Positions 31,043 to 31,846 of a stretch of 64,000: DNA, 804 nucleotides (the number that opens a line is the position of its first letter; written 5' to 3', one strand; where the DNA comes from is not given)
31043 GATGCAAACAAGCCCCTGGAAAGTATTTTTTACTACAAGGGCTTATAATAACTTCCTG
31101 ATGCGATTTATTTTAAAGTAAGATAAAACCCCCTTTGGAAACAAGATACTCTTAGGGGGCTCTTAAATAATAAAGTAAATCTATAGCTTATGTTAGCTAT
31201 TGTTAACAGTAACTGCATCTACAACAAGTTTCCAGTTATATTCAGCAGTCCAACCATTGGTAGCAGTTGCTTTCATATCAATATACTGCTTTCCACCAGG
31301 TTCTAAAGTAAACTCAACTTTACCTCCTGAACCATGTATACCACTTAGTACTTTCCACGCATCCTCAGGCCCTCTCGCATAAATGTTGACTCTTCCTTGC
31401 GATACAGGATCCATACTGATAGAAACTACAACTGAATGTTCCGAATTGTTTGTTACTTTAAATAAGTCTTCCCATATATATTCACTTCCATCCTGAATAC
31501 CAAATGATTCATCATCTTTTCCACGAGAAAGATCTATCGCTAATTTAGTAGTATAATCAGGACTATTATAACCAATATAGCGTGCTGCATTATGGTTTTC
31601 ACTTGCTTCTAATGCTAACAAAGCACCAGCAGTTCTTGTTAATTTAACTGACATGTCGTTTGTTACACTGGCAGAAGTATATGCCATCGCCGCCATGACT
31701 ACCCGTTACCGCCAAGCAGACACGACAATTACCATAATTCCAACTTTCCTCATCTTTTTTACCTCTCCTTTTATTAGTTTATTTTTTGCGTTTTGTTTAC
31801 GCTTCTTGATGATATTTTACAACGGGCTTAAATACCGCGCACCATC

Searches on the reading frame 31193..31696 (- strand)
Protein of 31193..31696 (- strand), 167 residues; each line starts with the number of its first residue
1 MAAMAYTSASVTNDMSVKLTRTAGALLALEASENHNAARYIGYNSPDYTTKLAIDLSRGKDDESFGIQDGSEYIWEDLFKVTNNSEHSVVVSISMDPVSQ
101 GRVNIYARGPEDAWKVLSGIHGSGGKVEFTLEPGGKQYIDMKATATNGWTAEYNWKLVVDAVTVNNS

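Call 54: search_protein_families(library=pfam, proteins=[window:31193-31696:-], max_evalue=0.001)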
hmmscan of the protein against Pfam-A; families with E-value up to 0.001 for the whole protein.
window:31193-31696:- (167 aa): 1 family
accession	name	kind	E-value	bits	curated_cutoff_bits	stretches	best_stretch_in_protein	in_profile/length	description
PF06510.16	DUF1102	-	1.3e-06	29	22.2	1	51-162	24-137/141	Protein of unknown function (DUF1102)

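Call 69: search_protein_families(library=ncbifam, proteins=[window:31193-31696:-], max_evalue=10)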
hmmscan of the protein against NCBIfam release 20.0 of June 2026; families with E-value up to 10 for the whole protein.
window:31193-31696:- (167 aa): 0 families
